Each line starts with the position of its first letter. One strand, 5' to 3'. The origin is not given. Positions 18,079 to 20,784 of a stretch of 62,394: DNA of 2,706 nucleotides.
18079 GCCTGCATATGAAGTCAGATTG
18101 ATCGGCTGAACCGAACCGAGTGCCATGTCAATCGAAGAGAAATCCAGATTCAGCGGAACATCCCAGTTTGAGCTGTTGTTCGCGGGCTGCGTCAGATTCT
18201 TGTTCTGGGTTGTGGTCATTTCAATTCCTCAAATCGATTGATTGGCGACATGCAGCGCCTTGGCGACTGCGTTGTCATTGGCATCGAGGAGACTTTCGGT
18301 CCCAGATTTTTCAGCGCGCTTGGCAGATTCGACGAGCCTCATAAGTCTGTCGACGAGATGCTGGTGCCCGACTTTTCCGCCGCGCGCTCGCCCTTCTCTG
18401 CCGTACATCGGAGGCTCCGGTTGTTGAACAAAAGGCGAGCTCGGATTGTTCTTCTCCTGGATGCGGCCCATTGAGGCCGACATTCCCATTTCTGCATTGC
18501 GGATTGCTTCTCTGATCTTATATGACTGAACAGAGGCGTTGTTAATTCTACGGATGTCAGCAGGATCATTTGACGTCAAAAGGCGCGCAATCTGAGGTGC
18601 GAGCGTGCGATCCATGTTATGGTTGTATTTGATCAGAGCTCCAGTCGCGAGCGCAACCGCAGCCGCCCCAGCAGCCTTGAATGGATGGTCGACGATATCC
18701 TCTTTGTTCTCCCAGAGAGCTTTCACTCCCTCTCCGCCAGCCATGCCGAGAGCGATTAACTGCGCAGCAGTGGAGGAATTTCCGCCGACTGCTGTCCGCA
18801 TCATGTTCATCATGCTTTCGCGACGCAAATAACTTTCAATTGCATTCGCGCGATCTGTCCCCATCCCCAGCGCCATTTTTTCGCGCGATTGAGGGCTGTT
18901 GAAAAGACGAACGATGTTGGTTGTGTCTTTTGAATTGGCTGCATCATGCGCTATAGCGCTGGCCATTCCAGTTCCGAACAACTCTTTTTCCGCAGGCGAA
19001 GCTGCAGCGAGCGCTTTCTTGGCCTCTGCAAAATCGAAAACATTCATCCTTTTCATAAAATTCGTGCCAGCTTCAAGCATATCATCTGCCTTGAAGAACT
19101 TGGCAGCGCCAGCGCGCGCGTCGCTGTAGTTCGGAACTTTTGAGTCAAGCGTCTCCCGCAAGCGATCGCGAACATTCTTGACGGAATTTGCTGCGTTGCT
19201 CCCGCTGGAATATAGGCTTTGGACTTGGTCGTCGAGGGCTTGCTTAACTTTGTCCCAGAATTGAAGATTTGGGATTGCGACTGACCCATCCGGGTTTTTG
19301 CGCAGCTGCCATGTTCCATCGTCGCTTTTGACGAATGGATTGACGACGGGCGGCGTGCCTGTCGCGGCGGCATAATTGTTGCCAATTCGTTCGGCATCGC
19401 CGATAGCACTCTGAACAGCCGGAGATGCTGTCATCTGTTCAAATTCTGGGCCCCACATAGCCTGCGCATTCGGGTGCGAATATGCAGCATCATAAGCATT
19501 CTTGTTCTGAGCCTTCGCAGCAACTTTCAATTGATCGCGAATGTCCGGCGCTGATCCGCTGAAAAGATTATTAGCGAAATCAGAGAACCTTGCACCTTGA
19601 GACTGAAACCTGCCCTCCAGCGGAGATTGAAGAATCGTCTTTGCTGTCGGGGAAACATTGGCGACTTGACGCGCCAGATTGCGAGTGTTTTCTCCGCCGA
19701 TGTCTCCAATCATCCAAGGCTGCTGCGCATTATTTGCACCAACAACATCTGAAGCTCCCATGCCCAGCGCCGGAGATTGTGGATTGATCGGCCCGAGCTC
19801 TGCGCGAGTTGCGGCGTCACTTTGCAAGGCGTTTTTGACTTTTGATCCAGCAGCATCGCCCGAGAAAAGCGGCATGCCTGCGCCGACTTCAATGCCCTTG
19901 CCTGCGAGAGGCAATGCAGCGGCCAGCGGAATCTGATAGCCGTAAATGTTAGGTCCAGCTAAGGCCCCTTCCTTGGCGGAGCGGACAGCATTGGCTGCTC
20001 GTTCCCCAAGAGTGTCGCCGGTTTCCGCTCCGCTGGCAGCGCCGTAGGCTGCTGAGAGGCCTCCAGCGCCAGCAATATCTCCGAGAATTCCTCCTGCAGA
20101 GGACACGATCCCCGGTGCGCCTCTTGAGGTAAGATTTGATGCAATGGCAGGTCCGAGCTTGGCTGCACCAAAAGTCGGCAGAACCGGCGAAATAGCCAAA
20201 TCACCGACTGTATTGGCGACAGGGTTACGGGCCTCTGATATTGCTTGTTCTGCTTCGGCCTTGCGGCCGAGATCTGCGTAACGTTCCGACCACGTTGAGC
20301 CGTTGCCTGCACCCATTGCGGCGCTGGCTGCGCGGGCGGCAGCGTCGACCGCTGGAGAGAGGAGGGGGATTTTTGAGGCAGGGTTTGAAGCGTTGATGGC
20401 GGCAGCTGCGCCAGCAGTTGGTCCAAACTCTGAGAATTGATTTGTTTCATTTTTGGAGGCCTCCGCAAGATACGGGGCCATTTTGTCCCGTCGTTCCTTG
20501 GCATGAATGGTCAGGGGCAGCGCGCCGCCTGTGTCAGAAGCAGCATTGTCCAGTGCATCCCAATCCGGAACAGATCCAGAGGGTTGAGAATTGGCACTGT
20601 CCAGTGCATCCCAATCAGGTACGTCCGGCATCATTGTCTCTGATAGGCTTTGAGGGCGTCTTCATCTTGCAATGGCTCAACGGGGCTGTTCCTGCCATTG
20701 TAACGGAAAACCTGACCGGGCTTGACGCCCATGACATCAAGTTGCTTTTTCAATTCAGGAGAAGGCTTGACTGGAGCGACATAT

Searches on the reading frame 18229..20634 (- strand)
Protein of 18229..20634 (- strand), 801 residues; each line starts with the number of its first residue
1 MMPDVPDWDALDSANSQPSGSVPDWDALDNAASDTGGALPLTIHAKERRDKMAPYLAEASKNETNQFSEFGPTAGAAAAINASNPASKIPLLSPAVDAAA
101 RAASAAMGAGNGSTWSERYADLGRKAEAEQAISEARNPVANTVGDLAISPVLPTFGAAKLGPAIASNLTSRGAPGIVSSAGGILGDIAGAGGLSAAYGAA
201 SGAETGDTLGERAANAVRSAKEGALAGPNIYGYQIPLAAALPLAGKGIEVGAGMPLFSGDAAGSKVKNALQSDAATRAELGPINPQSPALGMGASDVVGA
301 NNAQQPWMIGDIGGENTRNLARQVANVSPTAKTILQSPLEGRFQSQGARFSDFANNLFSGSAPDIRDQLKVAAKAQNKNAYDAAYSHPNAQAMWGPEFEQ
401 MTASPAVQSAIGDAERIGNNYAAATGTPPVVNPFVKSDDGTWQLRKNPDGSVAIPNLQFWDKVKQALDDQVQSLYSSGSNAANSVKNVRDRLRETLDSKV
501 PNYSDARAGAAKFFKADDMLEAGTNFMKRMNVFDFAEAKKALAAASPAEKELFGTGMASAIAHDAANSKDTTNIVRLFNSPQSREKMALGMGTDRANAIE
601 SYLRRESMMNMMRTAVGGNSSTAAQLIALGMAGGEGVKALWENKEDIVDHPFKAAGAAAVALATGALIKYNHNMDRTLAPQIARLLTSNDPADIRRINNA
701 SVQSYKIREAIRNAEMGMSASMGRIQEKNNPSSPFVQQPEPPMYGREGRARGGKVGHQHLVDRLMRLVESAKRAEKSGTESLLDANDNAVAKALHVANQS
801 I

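Call 57: search_protein_families(library=phrogs, proteins=[window:18229-20634:-], max_evalue=0.00001)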
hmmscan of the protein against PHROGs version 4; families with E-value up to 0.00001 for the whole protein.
window:18229-20634:- (801 aa): 1 family
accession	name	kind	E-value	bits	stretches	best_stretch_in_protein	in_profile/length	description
phrog_5880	-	unknown function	1e-48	167.5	1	99-714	73-640/661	-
